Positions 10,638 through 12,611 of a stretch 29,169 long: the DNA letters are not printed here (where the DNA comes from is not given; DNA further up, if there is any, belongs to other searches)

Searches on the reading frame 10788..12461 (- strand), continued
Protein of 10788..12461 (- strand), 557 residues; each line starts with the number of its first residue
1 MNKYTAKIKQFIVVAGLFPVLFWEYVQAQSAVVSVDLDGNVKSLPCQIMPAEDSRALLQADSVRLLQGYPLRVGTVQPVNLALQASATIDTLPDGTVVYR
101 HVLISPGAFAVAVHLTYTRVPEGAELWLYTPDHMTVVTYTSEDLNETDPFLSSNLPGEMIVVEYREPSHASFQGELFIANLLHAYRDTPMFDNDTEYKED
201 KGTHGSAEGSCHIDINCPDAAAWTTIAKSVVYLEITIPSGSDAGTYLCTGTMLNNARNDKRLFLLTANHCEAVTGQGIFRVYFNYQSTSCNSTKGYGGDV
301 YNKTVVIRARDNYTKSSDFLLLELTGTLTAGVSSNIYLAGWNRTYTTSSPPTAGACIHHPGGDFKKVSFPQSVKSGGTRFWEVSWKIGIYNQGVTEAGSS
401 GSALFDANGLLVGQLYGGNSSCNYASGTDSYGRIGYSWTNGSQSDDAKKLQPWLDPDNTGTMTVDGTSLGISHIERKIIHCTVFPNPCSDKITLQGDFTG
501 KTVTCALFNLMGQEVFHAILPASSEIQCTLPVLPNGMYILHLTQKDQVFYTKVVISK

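Call 33: find_related_loci(query=A2, collection=metagenome_contigs, flank=10000)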
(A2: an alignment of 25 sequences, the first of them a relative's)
Query A2 (557 aa) in metagenome_contigs; peptide patterns used: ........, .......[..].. (x = any residue, [..] = any of these).
600 stretches matched a pattern (row limit reached: there are more); 582 encode a relative of the query (tblastn E <= 1e-3); the best 80 are kept; 80 distinct loci.
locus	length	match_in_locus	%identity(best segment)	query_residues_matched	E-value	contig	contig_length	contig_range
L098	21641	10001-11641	40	11-557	7e-121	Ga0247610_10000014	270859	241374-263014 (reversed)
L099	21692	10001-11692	38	4-557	4e-119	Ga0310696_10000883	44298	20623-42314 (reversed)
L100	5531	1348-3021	37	8-557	4e-112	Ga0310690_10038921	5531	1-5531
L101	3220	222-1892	36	8-557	4e-112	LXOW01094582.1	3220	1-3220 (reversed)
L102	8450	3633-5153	36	44-557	4e-100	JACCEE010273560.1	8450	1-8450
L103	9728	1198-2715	36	44-557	3e-98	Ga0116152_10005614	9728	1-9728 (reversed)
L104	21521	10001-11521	36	44-557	1e-95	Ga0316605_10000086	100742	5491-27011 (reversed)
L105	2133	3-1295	39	125-557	1e-94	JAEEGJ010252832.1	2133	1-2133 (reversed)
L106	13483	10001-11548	36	41-555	2e-85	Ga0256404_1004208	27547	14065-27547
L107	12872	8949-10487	35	50-555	1e-84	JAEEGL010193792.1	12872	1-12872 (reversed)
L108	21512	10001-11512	35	48-557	7e-84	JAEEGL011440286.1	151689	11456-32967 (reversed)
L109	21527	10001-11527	33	42-555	8e-81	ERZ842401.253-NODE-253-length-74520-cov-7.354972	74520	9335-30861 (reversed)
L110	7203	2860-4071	37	41-466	4e-73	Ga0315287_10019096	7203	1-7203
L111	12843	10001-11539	37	42-557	2e-100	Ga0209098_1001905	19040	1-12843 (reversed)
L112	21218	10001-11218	37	41-466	2e-71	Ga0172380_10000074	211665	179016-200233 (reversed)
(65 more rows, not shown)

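Call 35: find_encoding_contigs(protein=P0123, flank=8000, max_places=2)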
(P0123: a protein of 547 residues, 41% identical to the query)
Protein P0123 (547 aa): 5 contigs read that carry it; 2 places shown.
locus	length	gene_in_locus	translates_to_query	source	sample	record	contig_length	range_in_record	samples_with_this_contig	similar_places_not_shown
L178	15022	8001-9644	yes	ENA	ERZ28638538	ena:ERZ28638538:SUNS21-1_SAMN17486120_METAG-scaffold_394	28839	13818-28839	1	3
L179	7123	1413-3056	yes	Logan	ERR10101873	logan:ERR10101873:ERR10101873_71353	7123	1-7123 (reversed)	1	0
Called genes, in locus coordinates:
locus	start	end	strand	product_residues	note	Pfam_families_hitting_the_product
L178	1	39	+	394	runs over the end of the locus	PF01979:Amidohydro_1, PF12890:DHOase, PF07969:Amidohydro_3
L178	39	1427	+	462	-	PF13742:tRNA_anti_2, PF02601:Exonuc_VII_L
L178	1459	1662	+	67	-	PF02609:Exonuc_VII_S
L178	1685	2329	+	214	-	PF01596:Methyltransf_3, PF13578:Methyltransf_24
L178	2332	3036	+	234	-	PF01746:tRNA_m1G_MT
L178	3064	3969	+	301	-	-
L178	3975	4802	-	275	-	PF01148:CTP_transf_1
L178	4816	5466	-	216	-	PF02589:LUD_dom (faint)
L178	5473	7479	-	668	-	PF20720:nSTAND3 (faint), PF00004:AAA, PF07728:AAA_5 (faint), PF17862:AAA_lid_3, PF01434:Peptidase_M41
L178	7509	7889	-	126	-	PF02410:RsfS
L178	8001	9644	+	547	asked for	PF18962:Por_Secre_tail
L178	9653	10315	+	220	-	PF08889:WbqC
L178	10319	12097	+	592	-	-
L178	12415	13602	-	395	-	PF00009:GTP_EFTU, PF03144:GTP_EFTU_D2, PF03143:GTP_EFTU_D3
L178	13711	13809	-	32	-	-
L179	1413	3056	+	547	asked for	PF18962:Por_Secre_tail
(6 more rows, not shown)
